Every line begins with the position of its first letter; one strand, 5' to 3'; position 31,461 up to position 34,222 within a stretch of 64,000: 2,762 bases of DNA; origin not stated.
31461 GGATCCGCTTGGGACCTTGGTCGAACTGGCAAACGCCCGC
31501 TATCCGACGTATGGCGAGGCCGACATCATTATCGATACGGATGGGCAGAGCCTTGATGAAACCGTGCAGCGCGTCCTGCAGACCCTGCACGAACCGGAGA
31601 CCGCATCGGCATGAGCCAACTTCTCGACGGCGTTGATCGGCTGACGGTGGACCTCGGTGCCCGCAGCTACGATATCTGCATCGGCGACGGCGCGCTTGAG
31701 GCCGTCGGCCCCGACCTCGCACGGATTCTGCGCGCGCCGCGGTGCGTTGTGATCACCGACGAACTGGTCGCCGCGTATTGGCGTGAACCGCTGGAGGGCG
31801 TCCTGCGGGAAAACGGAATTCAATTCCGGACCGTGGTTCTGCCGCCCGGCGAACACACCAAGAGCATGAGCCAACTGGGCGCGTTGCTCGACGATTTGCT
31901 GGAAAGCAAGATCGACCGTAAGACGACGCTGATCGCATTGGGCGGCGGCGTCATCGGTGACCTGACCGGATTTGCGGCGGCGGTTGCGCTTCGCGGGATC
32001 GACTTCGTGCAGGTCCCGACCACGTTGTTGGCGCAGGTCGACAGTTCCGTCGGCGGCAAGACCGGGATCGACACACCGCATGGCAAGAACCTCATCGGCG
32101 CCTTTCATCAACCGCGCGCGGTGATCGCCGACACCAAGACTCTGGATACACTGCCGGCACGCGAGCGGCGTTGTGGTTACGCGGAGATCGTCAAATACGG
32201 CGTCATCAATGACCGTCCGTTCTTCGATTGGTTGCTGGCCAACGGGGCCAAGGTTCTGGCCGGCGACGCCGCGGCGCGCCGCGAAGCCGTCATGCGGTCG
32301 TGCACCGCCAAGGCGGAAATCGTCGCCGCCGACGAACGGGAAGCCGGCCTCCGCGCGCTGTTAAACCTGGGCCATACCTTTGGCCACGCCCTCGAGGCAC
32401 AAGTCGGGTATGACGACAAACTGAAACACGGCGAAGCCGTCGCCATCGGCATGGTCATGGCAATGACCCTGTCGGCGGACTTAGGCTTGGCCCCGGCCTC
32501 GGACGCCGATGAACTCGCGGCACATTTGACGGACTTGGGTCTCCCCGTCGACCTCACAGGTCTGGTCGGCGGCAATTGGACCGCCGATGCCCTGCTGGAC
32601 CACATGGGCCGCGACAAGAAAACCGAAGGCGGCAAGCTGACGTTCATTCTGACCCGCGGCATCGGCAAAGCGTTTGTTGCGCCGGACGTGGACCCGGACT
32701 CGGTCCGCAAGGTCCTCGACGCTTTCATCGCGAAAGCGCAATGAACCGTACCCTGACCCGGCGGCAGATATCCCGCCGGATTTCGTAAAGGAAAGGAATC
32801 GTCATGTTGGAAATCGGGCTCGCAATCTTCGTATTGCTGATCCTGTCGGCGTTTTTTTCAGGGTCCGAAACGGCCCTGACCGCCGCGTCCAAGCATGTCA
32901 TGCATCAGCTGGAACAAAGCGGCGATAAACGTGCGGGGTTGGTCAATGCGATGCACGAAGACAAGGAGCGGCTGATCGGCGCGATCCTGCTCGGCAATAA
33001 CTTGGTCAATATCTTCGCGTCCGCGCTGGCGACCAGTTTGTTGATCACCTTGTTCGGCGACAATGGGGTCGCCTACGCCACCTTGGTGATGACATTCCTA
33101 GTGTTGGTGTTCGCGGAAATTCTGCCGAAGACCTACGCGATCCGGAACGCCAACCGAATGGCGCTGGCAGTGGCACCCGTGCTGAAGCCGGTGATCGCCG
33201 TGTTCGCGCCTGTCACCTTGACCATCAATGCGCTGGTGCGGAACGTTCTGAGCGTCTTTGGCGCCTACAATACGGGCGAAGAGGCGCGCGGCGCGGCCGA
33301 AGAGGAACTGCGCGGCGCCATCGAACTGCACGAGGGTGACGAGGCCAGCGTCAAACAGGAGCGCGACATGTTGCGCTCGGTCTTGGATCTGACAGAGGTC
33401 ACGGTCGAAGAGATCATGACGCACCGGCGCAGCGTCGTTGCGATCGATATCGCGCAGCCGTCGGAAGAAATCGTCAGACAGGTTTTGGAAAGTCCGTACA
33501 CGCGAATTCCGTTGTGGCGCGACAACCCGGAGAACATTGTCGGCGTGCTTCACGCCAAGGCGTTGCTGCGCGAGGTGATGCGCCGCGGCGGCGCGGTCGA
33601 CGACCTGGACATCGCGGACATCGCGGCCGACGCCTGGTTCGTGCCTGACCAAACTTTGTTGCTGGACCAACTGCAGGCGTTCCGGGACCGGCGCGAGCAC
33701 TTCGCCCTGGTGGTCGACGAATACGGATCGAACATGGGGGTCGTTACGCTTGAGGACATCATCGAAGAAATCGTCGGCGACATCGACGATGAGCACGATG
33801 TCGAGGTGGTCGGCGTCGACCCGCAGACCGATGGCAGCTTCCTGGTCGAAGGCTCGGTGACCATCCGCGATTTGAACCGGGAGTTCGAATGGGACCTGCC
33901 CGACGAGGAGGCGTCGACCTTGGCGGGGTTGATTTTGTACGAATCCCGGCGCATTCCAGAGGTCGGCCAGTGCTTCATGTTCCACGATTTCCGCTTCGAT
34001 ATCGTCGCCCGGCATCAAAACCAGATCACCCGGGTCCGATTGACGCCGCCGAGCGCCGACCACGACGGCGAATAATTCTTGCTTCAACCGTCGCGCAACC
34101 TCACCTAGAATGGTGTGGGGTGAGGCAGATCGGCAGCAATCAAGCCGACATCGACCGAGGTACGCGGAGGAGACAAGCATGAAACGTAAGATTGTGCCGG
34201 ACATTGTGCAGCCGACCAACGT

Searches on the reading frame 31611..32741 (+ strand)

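Call 70: search_protein_families(library=pfam, proteins=[window:31611-32741:+], max_evalue=0.00001)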
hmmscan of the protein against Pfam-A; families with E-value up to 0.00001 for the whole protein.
window:31611-32741:+ (377 aa): 4 families
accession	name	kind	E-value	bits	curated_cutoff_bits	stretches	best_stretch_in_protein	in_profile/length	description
PF01761.26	DHQ_synthase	-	1.2e-47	160.8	24.2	1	75-186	2-113/115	3-dehydroquinate synthase N-terminal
PF24621.2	DHQS_C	-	2.5e-47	160.9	27.6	1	189-338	1-144/144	3-dehydroquinate synthase C-terminal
PF13685.12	Fe-ADH_2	-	6e-08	33.3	28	1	24-179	2-146/149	Iron-containing alcohol dehydrogenase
PF00465.25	Fe-ADH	-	7.6e-06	26.1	31.3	0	22-139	4-131/168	Iron-containing alcohol dehydrogenase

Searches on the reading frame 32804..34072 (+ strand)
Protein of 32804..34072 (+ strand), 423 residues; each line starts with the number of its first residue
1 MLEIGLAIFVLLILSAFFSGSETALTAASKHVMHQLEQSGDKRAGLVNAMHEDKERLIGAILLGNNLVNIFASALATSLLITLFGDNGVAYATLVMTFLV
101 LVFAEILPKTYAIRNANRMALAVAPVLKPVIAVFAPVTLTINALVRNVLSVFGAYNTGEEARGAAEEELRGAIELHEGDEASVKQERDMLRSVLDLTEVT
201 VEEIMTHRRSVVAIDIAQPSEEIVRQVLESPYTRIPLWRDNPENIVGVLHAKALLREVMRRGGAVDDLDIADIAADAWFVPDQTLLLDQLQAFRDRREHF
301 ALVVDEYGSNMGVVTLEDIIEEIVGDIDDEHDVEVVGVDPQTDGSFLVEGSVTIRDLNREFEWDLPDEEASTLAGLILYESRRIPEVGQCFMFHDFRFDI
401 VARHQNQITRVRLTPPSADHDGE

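Call 71: search_protein_families(library=pfam, proteins=[window:32804-34072:+], max_evalue=0.00001)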
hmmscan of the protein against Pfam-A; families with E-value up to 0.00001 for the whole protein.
window:32804-34072:+ (423 aa): 3 families
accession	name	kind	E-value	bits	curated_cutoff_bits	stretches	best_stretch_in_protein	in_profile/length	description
PF01595.25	CNNM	-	1.2e-47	162.4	28.4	1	7-177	2-172/181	Cyclin M transmembrane N-terminal domain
PF03471.22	CorC_HlyC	-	9.4e-22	77.3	27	1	341-416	3-80/81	Transporter associated domain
PF00571.33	CBS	-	6.6e-12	46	24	0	279-324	11-56/57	CBS domain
